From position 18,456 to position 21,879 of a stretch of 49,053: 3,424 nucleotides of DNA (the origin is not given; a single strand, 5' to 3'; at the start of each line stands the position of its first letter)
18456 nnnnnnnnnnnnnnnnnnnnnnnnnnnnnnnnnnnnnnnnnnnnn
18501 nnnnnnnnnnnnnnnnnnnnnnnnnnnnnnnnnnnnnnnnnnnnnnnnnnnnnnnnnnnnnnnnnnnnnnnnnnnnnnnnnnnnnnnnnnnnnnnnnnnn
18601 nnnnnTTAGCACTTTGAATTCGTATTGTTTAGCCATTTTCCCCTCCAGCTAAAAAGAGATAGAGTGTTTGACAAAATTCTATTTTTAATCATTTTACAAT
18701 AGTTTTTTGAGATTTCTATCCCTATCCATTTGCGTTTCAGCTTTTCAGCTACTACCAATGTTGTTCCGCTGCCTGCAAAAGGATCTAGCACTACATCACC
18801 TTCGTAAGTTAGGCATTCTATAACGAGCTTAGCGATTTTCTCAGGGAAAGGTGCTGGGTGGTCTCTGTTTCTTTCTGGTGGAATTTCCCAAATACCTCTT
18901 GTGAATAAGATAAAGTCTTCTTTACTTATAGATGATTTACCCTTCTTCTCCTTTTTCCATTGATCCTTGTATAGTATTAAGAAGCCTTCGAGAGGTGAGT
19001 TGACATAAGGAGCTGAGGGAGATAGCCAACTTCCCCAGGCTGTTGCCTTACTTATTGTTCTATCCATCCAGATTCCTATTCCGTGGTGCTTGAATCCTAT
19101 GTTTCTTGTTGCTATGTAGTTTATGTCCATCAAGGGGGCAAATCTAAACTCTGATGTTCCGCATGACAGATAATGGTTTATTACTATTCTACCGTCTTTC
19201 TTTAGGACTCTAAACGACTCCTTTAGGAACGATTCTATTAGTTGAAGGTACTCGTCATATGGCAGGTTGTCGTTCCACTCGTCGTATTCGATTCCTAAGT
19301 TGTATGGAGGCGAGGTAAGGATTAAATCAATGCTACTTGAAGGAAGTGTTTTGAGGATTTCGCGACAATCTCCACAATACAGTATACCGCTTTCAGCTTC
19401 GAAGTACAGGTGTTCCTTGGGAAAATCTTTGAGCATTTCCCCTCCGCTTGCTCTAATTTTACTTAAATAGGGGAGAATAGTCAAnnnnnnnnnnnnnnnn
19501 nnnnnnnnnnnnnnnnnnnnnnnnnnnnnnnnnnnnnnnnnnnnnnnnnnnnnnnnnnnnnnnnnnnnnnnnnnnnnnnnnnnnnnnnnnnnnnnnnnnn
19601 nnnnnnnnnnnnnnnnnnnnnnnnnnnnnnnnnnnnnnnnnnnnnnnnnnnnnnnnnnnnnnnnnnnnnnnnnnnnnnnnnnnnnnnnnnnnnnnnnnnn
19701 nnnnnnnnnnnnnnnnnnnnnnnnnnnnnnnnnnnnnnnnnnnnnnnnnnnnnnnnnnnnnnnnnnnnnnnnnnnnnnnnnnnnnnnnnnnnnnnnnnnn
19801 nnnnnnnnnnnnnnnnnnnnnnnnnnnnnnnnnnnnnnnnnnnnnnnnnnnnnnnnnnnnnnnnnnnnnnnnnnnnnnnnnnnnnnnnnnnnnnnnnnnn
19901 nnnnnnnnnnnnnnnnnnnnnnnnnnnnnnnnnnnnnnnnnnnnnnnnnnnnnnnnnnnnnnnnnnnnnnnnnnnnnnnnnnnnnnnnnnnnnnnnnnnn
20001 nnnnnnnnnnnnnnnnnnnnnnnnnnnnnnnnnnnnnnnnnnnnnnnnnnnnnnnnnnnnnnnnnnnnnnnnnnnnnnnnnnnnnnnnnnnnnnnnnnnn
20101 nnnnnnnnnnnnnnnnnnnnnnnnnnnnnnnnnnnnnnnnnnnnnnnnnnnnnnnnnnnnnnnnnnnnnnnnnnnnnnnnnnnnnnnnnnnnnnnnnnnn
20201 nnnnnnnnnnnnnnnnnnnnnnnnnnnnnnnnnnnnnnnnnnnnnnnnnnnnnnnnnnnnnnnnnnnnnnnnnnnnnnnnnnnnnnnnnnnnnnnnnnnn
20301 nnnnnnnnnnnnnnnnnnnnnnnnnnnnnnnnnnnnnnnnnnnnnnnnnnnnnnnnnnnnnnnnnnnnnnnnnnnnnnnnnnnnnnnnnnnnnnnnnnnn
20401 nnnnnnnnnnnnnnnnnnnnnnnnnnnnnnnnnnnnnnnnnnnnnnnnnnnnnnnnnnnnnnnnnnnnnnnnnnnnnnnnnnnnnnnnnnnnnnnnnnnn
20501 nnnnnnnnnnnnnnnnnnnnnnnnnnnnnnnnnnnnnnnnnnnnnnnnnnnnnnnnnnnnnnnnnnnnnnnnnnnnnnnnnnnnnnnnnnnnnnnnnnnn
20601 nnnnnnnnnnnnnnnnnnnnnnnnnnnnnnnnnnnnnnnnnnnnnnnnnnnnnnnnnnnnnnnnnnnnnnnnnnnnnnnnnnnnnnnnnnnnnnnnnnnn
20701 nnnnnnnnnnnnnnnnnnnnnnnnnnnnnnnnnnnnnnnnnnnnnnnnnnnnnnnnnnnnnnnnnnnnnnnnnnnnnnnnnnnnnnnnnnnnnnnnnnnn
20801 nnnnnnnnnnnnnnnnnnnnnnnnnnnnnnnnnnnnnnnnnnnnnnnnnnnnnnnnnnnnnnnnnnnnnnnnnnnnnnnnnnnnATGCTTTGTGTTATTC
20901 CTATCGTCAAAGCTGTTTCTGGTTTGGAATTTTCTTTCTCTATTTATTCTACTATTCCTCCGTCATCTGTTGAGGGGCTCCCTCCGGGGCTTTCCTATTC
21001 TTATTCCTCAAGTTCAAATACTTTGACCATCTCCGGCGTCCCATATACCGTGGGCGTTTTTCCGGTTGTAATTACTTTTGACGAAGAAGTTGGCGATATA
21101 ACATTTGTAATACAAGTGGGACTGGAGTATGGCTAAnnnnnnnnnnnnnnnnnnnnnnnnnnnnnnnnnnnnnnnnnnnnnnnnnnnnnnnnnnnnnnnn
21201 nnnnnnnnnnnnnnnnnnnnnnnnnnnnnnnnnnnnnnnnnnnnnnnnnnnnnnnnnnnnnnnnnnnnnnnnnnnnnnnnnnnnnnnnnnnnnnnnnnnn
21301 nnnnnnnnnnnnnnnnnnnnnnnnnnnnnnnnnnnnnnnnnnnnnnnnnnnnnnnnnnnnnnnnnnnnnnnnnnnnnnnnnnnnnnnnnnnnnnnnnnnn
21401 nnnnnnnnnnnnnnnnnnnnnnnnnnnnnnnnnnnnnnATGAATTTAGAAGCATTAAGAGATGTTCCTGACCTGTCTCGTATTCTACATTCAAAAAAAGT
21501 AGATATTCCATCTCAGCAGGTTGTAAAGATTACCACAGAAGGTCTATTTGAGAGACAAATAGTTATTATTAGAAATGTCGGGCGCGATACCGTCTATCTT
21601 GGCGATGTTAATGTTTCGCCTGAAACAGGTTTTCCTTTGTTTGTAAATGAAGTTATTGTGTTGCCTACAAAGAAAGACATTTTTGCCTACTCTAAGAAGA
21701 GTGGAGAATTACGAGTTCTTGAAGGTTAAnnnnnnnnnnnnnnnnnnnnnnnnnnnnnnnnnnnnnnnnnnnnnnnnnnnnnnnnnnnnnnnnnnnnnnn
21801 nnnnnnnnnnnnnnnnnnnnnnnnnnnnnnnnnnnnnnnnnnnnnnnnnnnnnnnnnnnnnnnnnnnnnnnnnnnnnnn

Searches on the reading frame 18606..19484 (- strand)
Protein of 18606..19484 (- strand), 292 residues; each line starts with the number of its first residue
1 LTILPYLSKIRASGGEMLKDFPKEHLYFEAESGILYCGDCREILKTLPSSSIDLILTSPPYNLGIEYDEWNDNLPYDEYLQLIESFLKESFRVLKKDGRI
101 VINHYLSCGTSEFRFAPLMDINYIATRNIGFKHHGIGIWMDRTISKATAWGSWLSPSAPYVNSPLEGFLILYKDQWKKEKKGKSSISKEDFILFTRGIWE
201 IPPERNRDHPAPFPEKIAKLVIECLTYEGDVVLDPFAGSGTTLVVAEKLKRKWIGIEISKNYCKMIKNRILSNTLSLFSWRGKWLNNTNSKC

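Call 48: search_protein_families(library=pfam, max_evalue=1, proteins=[window:18606-19484:-])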
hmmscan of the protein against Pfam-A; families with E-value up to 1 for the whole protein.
window:18606-19484:- (292 aa): 9 families
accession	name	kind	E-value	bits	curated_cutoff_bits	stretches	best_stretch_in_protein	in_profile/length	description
PF01555.25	N6_N4_Mtase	-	4.7e-46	158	26.7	1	52-267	1-220/221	DNA methylase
PF01170.24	UPF0020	-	1.5e-07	31.8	22.3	1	205-264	4-64/197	RMKL-like, methyltransferase domain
PF09445.16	Methyltransf_15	-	0.00011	22.3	22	2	35-72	53-91/165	RNA cap guanine-N2 methyltransferase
PF13847.12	Methyltransf_31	-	0.00085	19.5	27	0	47-105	70-112/145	Methyltransferase domain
PF08241.18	Methyltransf_11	-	0.0036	18.3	21.2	1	79-102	72-95/95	Methyltransferase domain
PF02384.22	N6_Mtase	-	0.0039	17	20.4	1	214-250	31-69/311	N-6 DNA Methylase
PF02475.24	TRM5-TYW2_MTfase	-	0.032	14.6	28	1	223-274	31-84/164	TRM5/TYW2 methyltransferase domain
PF13649.12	Methyltransf_25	-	0.065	14.4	27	0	232-272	1-43/97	Methyltransferase domain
PF03602.21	Cons_hypoth95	-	0.09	12.9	24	0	227-269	40-83/182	Conserved hypothetical protein 95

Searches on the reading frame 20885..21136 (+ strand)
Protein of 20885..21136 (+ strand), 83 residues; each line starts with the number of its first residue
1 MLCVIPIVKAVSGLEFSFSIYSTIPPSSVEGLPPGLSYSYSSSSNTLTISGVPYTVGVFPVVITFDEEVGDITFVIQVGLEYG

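Call 9: search_protein_families(library=pfam, max_evalue=0.01, proteins=[window:20885-21136:+])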
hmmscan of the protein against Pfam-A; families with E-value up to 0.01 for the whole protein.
window:20885-21136:+ (83 aa): 1 family
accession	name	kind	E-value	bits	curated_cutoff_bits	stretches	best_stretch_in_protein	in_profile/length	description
PF05345.18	He_PIG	-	0.0045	17.8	24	1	15-78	18-95/96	Putative Ig domain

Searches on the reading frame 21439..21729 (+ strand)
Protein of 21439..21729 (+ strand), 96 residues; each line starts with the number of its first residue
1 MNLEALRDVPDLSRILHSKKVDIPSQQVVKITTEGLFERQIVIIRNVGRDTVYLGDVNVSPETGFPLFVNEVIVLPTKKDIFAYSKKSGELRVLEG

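Call 48: search_protein_families(library=pfam, max_evalue=1, proteins=[window:21439-21729:+])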
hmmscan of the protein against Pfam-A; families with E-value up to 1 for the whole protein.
window:21439-21729:+ (96 aa): 1 family
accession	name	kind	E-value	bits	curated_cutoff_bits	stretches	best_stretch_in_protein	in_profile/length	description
PF02796.21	HTH_7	-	0.087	13.4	23.8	1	26-53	12-39/45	Helix-turn-helix domain of resolvase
